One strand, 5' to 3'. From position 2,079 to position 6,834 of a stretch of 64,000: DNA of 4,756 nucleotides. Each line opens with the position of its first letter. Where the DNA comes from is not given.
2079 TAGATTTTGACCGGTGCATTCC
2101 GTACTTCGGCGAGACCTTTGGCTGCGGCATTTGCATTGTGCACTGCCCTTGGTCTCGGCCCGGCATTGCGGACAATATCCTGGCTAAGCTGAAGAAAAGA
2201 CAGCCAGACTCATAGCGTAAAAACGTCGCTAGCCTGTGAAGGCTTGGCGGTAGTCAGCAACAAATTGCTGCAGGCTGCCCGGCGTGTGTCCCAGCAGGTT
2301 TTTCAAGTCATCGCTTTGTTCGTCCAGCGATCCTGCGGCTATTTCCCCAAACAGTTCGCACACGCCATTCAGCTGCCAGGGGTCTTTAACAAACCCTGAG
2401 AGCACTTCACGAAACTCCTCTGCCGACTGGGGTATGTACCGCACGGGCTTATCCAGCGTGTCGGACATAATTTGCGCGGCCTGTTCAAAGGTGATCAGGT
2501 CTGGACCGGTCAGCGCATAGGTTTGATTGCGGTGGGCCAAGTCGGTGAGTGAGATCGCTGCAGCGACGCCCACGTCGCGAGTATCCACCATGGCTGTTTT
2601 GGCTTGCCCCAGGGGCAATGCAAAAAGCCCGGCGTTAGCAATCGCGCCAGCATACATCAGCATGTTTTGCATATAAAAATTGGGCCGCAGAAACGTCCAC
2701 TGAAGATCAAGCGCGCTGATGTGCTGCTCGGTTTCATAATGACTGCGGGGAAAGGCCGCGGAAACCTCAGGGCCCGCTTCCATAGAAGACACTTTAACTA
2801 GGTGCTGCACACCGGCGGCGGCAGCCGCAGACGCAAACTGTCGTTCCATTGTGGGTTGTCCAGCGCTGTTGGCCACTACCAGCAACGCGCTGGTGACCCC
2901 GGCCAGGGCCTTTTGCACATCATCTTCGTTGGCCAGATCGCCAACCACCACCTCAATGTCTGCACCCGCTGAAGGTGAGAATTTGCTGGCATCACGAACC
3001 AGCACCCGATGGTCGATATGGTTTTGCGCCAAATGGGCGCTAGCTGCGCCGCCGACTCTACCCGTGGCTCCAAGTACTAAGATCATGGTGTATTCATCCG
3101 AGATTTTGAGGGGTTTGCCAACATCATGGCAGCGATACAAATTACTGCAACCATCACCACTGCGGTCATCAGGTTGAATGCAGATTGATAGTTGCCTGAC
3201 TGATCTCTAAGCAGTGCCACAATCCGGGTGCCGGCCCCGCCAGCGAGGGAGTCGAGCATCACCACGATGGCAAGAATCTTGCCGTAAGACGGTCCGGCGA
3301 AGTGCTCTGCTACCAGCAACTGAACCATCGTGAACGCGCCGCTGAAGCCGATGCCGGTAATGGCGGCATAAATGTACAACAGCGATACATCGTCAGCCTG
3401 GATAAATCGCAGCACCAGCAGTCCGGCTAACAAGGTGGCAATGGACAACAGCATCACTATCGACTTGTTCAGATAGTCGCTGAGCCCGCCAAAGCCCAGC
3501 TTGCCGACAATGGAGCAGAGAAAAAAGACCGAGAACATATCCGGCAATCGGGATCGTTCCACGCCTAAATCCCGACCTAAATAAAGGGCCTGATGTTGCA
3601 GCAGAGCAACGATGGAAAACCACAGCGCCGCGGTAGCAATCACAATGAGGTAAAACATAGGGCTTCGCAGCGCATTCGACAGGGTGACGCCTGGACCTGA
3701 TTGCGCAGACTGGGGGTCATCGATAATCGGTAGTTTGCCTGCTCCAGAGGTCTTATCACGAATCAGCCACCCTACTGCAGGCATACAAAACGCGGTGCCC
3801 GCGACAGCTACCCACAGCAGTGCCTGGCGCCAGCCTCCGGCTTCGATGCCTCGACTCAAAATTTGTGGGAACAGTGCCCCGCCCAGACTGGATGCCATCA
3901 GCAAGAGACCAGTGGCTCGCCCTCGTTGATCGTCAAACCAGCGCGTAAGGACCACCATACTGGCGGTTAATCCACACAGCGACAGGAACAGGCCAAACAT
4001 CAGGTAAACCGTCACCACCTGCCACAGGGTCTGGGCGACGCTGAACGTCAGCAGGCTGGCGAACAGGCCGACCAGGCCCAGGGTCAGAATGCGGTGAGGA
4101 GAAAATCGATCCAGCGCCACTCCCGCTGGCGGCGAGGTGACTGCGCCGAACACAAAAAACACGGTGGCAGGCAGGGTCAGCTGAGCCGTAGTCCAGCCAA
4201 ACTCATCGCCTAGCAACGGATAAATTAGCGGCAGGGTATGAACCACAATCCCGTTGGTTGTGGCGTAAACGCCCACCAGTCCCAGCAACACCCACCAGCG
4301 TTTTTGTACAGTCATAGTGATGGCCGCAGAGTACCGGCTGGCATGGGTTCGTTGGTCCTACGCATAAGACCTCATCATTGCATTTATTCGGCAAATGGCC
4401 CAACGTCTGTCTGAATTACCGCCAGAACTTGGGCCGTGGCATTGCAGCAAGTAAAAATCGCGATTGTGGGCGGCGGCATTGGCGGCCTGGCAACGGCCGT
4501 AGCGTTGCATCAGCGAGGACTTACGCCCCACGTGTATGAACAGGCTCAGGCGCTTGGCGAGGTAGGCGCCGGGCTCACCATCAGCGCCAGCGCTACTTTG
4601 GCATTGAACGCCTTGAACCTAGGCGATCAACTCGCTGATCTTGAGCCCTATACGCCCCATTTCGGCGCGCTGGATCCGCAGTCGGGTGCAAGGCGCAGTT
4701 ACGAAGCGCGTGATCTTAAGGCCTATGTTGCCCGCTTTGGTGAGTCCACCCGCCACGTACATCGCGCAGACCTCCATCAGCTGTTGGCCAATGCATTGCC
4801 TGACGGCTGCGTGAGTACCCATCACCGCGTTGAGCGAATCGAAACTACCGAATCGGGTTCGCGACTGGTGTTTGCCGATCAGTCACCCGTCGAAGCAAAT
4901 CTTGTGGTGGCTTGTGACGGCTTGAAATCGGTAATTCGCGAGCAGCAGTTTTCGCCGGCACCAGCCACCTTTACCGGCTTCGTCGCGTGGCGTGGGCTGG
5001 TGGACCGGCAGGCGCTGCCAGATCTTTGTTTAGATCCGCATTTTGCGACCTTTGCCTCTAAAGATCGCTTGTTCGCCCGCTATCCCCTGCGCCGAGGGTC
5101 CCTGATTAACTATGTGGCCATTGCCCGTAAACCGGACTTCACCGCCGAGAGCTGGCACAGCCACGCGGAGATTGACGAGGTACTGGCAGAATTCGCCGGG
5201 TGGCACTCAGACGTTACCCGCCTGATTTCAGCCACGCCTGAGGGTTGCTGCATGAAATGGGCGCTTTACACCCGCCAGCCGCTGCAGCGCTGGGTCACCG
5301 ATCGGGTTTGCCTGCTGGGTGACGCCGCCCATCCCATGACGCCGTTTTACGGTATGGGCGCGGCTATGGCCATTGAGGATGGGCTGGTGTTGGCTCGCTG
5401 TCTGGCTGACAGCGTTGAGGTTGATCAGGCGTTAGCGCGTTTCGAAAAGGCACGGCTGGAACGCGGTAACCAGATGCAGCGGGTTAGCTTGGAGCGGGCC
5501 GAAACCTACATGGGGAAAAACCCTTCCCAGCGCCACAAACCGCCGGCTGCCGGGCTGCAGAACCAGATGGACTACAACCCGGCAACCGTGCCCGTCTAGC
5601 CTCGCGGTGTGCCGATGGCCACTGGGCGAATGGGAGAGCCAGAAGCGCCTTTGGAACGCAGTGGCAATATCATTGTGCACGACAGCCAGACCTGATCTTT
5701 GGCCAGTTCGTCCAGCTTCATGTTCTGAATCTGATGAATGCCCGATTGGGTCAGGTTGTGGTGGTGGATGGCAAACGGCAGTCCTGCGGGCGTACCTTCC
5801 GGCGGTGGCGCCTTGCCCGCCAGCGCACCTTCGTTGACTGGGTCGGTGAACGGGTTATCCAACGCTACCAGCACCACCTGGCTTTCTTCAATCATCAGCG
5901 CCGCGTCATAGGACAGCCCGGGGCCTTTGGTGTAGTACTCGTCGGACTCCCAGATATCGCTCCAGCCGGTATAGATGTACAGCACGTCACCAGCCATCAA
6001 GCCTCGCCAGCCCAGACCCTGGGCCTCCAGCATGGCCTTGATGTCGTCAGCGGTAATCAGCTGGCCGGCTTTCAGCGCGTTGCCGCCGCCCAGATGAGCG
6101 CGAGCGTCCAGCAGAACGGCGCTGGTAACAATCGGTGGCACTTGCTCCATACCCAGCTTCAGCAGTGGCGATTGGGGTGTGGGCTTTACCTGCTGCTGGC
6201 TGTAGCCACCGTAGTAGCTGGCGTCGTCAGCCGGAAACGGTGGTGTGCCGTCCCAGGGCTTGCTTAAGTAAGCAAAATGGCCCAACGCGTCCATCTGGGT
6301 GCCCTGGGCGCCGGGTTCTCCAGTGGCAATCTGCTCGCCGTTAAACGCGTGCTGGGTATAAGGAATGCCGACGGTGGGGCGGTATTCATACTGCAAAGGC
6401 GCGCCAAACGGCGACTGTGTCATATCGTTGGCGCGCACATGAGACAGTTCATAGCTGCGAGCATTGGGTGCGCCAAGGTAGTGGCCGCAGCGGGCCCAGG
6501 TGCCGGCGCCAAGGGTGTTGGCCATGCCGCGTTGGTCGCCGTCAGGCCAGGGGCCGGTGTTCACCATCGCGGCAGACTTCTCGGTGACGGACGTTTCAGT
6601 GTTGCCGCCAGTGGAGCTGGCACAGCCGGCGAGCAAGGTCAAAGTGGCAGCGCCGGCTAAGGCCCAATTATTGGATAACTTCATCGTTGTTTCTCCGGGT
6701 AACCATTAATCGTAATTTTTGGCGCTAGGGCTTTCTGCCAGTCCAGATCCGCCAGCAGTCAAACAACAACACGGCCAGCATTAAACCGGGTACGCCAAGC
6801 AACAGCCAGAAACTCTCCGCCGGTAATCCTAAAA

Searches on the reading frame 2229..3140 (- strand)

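Call 52: search_protein_families(library=pfam, proteins=[window:2229-3140:-], max_evalue=0.001)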
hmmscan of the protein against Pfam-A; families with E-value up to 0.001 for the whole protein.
window:2229-3140:- (303 aa): 3 families
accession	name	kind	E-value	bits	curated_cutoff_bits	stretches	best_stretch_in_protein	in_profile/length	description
PF05368.20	NmrA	-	7.3e-27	95.2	27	1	19-275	4-279/298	NmrA-like family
PF13460.12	NAD_binding_10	-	5.3e-23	82.3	27.2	1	24-157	1-147/184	NAD(P)H-binding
PF01370.27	Epimerase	-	9.3e-08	32.2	20.9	1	20-109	1-88/240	NAD dependent epimerase/dehydratase family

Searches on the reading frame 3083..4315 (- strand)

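Call 52: search_protein_families(library=pfam, proteins=[window:3083-4315:-], max_evalue=0.001)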
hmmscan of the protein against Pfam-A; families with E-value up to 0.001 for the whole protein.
window:3083-4315:- (410 aa): 1 family
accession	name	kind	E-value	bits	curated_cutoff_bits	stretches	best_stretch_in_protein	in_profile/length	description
PF07690.21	MFS_1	-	3.8e-40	138.3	33.4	2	23-251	10-233/347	Major Facilitator Superfamily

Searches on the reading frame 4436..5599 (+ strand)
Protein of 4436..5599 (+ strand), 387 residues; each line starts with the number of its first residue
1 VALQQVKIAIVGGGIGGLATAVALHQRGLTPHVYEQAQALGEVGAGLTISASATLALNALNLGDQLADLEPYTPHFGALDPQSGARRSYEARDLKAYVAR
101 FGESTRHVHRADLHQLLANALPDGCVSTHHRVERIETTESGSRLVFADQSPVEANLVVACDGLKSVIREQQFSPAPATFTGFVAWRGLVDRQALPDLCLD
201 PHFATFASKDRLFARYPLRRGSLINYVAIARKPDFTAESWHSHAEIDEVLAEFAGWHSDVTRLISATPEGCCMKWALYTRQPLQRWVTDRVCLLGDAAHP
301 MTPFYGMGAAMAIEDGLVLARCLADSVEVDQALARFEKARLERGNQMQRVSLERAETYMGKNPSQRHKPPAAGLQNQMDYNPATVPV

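Call 52: search_protein_families(library=pfam, proteins=[window:4436-5599:+], max_evalue=0.001)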
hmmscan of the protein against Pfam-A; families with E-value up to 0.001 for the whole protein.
window:4436-5599:+ (387 aa): 6 families
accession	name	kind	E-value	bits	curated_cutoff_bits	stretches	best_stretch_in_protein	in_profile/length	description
PF01494.25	FAD_binding_3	-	1.1e-21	77.9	22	1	6-349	2-347/349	FAD binding domain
PF13450.12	NAD_binding_8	-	6.1e-06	26.9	21.9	1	10-41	1-32/68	NAD(P)-binding Rossmann-like domain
PF01266.30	DAO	-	0.00022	21.3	27.9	0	7-41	1-35/353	FAD dependent oxidoreductase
PF04820.20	Trp_halogenase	-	0.00037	19.9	21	0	107-173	154-223/458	Tryptophan halogenase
PF00890.30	FAD_binding_2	-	0.00044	20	20.4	1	8-42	2-36/414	FAD binding domain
PF13454.12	NAD_binding_9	-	0.00086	19.8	21.8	0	9-162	1-153/155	FAD-NAD(P)-binding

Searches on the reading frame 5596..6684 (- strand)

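Call 52: search_protein_families(library=pfam, proteins=[window:5596-6684:-], max_evalue=0.001)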
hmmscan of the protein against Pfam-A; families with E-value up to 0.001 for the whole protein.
window:5596-6684:- (362 aa): 1 family
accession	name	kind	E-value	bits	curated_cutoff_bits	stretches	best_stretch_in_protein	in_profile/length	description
PF04199.19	Cyclase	-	3.1e-19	70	23.1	1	78-282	1-142/142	Putative cyclase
